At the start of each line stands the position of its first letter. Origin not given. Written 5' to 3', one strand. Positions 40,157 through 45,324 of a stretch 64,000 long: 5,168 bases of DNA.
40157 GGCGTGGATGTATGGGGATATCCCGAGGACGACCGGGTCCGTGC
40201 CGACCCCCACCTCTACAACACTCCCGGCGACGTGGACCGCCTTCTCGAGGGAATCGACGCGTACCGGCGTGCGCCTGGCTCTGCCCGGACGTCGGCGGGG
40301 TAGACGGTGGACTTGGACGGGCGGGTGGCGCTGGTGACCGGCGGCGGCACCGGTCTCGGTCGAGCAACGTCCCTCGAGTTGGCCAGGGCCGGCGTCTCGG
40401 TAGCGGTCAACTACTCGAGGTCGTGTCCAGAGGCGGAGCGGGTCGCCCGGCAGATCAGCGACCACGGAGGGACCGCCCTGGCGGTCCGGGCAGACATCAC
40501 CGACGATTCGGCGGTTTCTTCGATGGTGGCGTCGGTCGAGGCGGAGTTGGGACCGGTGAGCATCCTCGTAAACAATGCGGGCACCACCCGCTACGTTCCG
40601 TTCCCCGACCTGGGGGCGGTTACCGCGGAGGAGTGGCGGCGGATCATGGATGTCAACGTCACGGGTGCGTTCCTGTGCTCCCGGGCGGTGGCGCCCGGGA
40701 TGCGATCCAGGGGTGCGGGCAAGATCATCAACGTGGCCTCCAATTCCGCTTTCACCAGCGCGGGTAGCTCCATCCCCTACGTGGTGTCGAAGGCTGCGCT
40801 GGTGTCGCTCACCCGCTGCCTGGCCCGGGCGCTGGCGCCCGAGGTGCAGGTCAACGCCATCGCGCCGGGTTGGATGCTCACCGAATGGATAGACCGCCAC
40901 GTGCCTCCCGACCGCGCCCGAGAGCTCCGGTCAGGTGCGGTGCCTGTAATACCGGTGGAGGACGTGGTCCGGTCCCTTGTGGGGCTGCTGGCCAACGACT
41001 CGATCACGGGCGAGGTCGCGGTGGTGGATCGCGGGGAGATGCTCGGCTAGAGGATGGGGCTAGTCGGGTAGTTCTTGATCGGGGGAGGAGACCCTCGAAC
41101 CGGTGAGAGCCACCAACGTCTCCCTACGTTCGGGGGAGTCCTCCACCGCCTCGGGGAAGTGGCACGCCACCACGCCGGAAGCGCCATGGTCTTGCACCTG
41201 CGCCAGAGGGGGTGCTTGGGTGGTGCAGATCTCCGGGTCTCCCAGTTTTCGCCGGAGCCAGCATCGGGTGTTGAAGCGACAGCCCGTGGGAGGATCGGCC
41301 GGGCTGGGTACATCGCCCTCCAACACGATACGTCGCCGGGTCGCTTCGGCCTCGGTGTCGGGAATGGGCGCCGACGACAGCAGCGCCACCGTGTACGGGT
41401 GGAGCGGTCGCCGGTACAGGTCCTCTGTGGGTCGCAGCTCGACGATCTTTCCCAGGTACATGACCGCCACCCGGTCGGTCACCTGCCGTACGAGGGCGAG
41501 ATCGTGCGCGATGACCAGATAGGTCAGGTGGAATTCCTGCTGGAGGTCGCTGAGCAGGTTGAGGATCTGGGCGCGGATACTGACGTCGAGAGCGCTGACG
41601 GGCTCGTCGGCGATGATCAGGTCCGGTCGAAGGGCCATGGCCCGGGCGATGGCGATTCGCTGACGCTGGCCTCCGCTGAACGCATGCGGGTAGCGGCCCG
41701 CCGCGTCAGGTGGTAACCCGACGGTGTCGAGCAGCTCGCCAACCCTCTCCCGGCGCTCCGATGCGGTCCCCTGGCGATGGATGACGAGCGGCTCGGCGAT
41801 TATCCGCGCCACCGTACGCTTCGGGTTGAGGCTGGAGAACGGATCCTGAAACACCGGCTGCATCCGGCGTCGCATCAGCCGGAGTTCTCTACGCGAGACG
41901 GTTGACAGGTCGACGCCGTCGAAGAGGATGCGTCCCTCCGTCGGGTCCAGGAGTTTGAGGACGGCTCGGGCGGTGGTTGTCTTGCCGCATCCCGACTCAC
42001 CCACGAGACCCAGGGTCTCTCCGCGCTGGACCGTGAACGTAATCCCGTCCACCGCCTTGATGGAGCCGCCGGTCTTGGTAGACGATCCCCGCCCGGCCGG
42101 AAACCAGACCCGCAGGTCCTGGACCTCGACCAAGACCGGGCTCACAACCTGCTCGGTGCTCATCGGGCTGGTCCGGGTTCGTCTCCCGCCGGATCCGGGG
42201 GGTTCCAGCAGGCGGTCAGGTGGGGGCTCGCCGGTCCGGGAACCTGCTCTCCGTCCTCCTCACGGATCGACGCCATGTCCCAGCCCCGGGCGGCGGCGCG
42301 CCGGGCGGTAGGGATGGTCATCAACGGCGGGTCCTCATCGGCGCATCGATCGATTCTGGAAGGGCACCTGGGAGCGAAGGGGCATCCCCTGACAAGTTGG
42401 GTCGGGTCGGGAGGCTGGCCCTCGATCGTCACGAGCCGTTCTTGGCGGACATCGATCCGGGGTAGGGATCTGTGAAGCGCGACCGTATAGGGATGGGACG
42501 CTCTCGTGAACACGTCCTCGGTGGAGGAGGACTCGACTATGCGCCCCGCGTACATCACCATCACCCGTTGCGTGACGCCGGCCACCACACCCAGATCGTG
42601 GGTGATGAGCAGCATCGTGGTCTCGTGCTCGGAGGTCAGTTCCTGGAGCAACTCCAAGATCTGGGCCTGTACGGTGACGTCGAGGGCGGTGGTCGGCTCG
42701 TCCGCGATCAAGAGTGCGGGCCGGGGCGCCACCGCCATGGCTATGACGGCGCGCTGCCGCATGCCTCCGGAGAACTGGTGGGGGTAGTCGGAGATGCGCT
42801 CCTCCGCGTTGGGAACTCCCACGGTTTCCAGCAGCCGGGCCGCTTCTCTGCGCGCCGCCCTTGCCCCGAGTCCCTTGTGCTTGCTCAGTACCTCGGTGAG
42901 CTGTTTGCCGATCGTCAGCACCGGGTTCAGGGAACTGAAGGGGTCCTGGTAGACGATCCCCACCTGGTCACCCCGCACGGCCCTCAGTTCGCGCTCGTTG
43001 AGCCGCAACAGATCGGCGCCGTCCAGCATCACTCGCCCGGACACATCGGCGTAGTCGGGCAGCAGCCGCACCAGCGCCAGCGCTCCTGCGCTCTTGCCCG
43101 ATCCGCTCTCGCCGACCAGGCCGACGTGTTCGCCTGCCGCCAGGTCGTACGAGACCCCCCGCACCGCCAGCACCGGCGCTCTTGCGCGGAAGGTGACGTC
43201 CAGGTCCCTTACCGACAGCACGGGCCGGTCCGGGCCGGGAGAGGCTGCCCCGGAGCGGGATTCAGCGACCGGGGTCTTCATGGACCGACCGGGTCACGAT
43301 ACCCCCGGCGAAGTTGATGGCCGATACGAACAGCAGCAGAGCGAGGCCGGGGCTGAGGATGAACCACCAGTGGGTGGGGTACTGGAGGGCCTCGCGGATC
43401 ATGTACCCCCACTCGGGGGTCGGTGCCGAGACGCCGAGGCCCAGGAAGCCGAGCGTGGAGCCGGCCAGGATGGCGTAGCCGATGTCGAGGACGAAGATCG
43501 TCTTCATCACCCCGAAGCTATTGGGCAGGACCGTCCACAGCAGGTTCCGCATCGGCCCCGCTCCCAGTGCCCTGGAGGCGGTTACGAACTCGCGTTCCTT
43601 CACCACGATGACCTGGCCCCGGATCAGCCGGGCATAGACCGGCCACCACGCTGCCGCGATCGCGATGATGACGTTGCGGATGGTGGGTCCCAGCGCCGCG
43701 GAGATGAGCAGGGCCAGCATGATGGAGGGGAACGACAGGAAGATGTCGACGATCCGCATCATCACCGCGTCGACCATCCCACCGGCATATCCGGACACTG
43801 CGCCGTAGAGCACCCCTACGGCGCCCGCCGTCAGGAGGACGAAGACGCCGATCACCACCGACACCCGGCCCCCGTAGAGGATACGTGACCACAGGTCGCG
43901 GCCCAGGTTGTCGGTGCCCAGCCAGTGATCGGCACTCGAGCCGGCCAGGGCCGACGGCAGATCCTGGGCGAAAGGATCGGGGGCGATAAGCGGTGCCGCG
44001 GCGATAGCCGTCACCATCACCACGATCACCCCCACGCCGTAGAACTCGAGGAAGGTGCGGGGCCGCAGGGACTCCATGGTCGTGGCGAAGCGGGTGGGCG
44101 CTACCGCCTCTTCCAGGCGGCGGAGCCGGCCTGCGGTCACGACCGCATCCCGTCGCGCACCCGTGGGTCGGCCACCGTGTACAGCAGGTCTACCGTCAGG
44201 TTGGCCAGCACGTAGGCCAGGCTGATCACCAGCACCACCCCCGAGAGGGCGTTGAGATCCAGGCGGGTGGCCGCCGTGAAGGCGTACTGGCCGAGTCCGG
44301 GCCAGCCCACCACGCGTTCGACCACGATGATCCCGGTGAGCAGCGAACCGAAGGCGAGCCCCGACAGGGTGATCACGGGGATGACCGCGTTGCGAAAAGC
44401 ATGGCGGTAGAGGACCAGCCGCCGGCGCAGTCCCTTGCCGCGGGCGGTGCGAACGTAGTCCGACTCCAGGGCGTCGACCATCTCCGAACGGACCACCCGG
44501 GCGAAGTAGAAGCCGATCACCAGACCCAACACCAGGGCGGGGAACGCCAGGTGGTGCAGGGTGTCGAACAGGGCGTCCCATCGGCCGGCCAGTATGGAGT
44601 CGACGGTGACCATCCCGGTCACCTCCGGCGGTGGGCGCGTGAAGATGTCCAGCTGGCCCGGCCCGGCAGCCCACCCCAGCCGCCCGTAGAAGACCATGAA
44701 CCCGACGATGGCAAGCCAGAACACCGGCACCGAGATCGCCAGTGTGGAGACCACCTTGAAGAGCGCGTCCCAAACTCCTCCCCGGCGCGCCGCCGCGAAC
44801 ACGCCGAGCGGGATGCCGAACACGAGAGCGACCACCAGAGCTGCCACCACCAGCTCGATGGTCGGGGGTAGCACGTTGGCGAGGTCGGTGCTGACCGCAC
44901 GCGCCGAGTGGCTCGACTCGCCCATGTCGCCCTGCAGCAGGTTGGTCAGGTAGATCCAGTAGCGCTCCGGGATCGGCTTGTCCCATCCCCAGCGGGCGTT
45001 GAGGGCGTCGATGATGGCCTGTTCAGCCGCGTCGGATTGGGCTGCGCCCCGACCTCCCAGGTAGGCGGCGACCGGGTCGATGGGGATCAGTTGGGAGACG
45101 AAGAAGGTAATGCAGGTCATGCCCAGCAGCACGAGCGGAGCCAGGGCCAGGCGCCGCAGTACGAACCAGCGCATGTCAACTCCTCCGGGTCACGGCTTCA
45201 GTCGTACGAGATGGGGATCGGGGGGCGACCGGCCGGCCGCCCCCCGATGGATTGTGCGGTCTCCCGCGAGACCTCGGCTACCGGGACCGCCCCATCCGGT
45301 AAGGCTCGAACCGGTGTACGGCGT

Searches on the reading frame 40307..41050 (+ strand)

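Call 7: search_protein_families(library=pfam, proteins=[window:40307-41050:+])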
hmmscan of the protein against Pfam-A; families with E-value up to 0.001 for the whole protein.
window:40307-41050:+ (247 aa): 3 families
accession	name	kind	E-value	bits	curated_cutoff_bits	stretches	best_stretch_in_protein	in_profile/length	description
PF00106.31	adh_short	-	8.2e-52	176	26.6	1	6-194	1-186/195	short chain dehydrogenase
PF13561.12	adh_short_C2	-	2.7e-42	145.4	27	1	15-243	6-234/236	Enoyl-(Acyl carrier protein) reductase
PF08659.16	KR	-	1.4e-14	54.8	22.6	1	8-170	3-161/180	KR domain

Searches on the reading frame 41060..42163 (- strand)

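Call 7: search_protein_families(library=pfam, proteins=[window:41060-42163:-])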
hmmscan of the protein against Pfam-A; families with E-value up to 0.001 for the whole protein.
window:41060-42163:- (367 aa): 4 families
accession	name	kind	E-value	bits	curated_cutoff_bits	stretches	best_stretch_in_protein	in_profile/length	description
PF00005.33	ABC_tran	-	2.6e-33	116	25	1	39-189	2-136/137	ABC transporter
PF08352.17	oligo_HPY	-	2.4e-17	63.5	27.1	1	241-305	1-62/65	Oligopeptide/dipeptide transporter, C-terminal region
PF13401.12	AAA_22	-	0.00013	22.7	27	1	53-213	10-116/130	AAA domain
PF13191.12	AAA_16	-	0.00065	20.7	32.6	0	48-163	24-104/167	AAA ATPase domain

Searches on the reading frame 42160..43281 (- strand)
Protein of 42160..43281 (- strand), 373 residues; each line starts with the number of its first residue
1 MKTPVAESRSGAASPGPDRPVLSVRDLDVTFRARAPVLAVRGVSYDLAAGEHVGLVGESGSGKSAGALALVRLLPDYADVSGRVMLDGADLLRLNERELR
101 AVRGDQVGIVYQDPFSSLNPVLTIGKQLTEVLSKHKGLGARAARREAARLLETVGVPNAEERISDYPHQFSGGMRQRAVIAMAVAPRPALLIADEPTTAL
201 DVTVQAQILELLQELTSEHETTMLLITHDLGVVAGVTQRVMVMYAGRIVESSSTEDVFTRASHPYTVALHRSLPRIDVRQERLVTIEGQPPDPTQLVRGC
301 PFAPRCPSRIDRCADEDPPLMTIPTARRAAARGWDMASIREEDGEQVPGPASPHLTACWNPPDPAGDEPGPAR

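Call 7: search_protein_families(library=pfam, proteins=[window:42160-43281:-])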
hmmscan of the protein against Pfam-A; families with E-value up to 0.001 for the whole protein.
window:42160-43281:- (373 aa): 3 families
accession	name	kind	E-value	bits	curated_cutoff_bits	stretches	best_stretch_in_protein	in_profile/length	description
PF00005.33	ABC_tran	-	5.1e-26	92.4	25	1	41-198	2-137/137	ABC transporter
PF08352.17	oligo_HPY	-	1.9e-20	73.5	27.1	1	249-313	1-65/65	Oligopeptide/dipeptide transporter, C-terminal region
PF13304.12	AAA_21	-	7.7e-06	26.6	27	1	166-233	234-303/304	AAA domain, putative AbiEii toxin, Type IV TA system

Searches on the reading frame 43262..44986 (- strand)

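Call 10: search_protein_families(library=pfam, proteins=[window:43262-44986:-])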
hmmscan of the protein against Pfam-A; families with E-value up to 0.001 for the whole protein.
window:43262-44986:- (574 aa): 1 family
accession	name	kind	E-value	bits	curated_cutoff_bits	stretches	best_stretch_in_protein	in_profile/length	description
PF00528.27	BPD_transp_1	-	2.9e-23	83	26.4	1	391-566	1-180/184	Binding-protein-dependent transport system inner membrane component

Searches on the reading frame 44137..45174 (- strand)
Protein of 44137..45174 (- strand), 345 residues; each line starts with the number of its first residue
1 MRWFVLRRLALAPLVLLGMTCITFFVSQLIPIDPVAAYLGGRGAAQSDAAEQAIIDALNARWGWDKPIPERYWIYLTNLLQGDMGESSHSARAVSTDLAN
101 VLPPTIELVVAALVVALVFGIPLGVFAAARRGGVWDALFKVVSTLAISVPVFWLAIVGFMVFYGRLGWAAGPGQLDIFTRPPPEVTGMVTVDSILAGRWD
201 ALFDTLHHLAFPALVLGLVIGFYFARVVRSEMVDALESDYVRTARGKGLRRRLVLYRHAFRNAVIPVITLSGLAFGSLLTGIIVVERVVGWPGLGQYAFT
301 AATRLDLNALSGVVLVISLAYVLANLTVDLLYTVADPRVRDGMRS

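Call 7: search_protein_families(library=pfam, proteins=[window:44137-45174:-])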
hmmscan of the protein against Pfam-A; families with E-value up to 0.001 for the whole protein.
window:44137-45174:- (345 aa): 2 families
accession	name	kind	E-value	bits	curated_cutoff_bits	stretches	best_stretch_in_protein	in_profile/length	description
PF00528.27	BPD_transp_1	-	8.9e-42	143.3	26.4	1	120-340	1-183/184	Binding-protein-dependent transport system inner membrane component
PF19300.4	BPD_transp_1_N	-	6.2e-08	33.3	23.8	1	1-85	1-78/114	Binding-prot-dependent transport system membrane comp, N-term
